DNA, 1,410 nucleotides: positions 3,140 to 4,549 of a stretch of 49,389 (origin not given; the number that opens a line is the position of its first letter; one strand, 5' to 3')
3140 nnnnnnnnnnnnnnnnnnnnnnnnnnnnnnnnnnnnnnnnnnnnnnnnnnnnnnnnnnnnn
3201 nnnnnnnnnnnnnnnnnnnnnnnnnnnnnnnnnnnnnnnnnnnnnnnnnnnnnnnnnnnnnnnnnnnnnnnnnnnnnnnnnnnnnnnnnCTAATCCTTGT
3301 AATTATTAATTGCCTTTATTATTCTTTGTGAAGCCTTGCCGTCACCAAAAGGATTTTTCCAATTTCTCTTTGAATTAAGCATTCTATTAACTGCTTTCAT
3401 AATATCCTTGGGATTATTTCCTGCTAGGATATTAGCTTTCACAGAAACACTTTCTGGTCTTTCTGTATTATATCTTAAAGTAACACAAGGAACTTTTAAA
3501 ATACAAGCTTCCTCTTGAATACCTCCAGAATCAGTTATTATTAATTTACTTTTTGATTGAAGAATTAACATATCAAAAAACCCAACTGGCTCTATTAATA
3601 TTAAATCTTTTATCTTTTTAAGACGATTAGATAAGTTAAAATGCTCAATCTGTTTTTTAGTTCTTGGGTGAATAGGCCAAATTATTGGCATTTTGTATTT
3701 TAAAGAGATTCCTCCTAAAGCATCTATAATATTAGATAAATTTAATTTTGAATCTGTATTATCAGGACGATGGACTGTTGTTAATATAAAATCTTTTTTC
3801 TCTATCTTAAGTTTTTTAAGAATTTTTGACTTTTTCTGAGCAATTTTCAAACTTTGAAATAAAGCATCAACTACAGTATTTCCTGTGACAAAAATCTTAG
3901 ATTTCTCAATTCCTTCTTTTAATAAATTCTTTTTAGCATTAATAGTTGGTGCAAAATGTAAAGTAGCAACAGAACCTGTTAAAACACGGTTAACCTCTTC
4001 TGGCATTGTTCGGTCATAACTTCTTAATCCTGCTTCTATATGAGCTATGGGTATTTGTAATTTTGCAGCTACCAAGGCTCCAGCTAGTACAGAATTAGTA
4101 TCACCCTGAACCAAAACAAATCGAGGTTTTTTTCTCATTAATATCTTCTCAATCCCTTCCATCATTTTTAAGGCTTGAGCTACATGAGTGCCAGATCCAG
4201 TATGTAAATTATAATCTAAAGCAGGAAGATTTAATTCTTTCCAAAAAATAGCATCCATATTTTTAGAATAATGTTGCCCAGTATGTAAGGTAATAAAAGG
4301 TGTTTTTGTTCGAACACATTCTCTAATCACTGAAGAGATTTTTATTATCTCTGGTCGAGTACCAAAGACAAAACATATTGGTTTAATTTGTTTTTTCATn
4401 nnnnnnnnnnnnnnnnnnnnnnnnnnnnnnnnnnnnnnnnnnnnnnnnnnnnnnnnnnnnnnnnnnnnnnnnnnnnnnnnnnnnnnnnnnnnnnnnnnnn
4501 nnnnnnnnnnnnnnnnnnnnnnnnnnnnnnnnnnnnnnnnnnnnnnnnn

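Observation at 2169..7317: Compact three-gene exopolysaccharide system predicted to make a ManNAc-containing polymer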

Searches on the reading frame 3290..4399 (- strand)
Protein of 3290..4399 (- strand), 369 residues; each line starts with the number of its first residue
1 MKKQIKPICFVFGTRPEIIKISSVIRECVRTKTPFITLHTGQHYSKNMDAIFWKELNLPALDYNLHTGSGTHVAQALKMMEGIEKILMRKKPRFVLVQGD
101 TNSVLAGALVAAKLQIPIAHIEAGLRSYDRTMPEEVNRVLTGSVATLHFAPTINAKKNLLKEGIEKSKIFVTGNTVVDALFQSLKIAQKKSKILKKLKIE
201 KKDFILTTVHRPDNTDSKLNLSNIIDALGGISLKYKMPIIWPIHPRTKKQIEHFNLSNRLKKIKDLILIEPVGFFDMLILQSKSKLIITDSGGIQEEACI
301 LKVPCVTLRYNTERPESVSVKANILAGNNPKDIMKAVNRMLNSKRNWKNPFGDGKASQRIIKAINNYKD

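Call 3: search_protein_families(library=pfam, proteins=[window:3290-4399:-], max_evalue=0.01)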
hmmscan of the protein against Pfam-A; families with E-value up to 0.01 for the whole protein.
window:3290-4399:- (369 aa): 2 families
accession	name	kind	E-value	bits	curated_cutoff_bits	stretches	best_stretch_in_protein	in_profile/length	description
PF02350.25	Epimerase_2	-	5.3e-116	387.7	30.6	1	35-364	11-346/347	UDP-N-acetylglucosamine 2-epimerase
PF04007.18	DUF354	-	0.00022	20.8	22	1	148-349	129-328/349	Protein of unknown function (DUF354)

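Call 4: search_protein_families(library=ncbifam, proteins=[window:3290-4399:-], max_evalue=0.01)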
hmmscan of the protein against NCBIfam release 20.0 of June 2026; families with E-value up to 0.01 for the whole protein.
window:3290-4399:- (369 aa): 2 families
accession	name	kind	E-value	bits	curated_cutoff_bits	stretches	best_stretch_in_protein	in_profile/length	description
TIGR00236.1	wecB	equivalog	3.2e-126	421.4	210.15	1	8-367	3-365/366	non-hydrolyzing UDP-N-acetylglucosamine 2-epimerase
TIGR03568.1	NeuC_NnaA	equivalog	1.6e-29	102.9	235.9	1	7-364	2-365/365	UDP-N-acetylglucosamine 2-epimerase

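Call 7: search_solved_structures(query=window:3290-4399:-, max_evalue=1e-20, show_alignments=1)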
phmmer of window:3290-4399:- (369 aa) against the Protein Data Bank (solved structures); distinct sequences matched with E-value up to 1e-20: 24.
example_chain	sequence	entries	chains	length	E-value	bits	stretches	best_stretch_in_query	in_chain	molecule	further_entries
4neq_A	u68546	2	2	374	5.3e-130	436.9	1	8-364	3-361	UDP-N-acetylglucosamine 2-epimerase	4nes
8sxv_A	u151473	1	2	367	1.4e-94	320.5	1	8-361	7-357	UDP-2,3-diacetamido-2,3-dideoxy-glucuronic acid-2-epimerase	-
8sxy_A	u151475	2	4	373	1.6e-94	320.3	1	8-361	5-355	UDP-2,3-diacetamido-2,3-dideoxy-glucuronic acid-2-epimerase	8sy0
8sxw_A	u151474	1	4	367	7e-94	318.2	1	8-361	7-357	UDP-2,3-diacetamido-2,3-dideoxy-glucuronic acid-2-epimerase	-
8sy9_A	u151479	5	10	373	7.9e-94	318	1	8-361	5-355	UDP-2,3-diacetamido-2,3-dideoxy-glucuronic acid-2-epimerase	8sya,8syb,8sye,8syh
8syd_A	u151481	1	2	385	8.2e-94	317.9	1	8-361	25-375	UDP-2,3-diacetamido-2,3-dideoxy-glucuronic acid-2-epimerase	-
7ya2_A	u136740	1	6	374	2.7e-63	217.6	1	8-369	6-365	Capsular polysaccharide synthesis enzyme CapG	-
5enz_A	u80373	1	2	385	5.8e-59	203.3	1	6-367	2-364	UDP-GlcNAc 2-epimerase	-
8ahe_A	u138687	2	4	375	2.9e-58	201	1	8-365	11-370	UDP-N-acetylglucosamine 2-epimerase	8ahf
3beo_A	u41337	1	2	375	3e-58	201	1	8-365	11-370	UDP-N-acetylglucosamine 2-epimerase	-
1f6d_A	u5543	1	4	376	6.6e-57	196.6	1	8-367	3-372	UDP-N-ACETYLGLUCOSAMINE 2-EPIMERASE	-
1vgv_A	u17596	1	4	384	7.2e-57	196.5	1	8-367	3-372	UDP-N-acetylglucosamine 2-epimerase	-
4hwg_A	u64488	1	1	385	9.1e-55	189.6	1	8-349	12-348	UDP-N-acetylglucosamine 2-epimerase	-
1o6c_A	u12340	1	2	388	9.6e-53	182.9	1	6-363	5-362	UDP-N-acetylglucosamine 2-epimerase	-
4fkz_A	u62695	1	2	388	9.6e-53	182.9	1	6-363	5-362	UDP-N-acetylglucosamine 2-epimerase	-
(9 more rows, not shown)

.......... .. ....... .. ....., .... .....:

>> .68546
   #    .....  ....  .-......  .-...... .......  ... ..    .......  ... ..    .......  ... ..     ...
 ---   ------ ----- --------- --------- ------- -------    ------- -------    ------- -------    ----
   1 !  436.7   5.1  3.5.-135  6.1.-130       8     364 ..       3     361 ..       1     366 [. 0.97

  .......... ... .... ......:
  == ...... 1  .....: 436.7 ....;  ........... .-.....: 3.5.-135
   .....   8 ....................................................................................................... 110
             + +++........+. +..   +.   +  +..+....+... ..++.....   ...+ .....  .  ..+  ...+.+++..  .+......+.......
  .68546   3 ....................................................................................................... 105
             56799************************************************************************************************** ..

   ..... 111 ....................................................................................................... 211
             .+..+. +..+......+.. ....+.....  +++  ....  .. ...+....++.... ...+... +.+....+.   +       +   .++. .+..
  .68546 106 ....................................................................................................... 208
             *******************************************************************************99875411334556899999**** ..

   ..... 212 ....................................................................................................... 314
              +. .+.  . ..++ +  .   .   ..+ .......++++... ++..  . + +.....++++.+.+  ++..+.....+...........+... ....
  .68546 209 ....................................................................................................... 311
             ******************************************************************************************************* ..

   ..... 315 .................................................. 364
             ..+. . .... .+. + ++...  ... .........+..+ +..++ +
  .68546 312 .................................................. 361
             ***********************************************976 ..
